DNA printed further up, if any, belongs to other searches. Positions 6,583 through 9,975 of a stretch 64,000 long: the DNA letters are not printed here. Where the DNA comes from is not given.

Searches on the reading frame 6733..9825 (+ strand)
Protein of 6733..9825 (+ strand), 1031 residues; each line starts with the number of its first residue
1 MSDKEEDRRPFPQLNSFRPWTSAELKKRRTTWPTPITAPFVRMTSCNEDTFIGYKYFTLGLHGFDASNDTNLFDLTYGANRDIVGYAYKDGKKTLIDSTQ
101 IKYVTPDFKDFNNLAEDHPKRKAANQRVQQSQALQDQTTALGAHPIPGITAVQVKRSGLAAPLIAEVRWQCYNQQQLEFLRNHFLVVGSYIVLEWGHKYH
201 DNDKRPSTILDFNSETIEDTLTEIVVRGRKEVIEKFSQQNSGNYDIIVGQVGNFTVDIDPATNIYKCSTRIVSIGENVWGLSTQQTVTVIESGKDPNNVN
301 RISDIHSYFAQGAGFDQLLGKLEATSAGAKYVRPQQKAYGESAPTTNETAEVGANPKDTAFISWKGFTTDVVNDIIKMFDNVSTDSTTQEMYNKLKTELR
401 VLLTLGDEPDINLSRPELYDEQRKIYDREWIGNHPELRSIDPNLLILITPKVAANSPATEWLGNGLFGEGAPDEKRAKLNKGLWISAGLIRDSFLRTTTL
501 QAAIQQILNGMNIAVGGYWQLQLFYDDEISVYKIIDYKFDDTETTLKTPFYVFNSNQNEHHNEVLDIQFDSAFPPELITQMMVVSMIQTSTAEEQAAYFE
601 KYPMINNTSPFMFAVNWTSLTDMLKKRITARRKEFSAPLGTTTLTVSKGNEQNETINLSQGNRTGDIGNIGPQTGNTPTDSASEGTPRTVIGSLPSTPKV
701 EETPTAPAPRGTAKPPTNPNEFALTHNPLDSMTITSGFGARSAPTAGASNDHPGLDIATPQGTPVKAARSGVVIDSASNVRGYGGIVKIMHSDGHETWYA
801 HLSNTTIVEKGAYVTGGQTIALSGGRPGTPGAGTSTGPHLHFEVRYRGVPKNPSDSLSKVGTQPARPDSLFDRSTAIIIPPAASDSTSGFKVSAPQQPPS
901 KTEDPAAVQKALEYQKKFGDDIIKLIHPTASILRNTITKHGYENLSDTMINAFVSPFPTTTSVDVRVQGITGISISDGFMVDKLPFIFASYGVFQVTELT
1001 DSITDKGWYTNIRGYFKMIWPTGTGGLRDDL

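Call 54: search_protein_families(library=pfam, proteins=[window:6733-9825:+], max_evalue=0.01)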
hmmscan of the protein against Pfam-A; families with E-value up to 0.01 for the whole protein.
window:6733-9825:+ (1031 aa): 2 families
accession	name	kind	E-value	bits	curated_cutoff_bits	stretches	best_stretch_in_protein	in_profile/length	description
PF01551.29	Peptidase_M23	-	5.6e-26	91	28.7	1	751-853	2-96/96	Peptidase family M23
PF07692.16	Fea1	-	0.0093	15.5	25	0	578-627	236-287/359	Low iron-inducible periplasmic protein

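Call 55: search_protein_families(library=phrogs, proteins=[window:6733-9825:+], max_evalue=0.001)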
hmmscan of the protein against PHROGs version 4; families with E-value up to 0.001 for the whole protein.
window:6733-9825:+ (1031 aa): 23 families
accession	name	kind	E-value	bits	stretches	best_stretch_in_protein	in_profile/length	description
phrog_6700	-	lysis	7.8e-25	87.1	1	714-944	2588-2807/2898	endolysin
phrog_21656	-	other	1.9e-23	83.4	1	745-845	630-730/1022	peptidase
phrog_7767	-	other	5.4e-22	79.4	1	732-858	4-120/194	metallo-endopeptidase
phrog_3572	-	lysis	1.8e-20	74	1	731-847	460-575/653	endolysin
phrog_16615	-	other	2.4e-19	70.5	1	743-861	410-520/529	peptidase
phrog_5453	-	unknown function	5.2e-18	66.3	1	728-930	569-776/863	-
phrog_28672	-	other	7.7e-18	65.3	1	733-847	275-376/397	metallo-endopeptidase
phrog_8809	-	unknown function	4.2e-17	61.5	1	741-853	1279-1389/2317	-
phrog_37190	-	other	1.7e-16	61.4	1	731-854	120-235/244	peptidase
phrog_3578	-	lysis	1.3e-15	58.8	1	725-846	207-338/405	endolysin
phrog_3084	-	lysis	2.7e-15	57.3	1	731-848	9-120/468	endolysin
phrog_36429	-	unknown function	5.6e-15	55.1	1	750-859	128-235/1159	-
phrog_10030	-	tail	3e-14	52.3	1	742-855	1904-2016/2105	tail length tape measure protein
phrog_880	-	lysis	5.9e-14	53.3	1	731-845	14-120/435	endolysin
phrog_14988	-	other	3e-13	51.1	1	730-890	11-176/272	peptidase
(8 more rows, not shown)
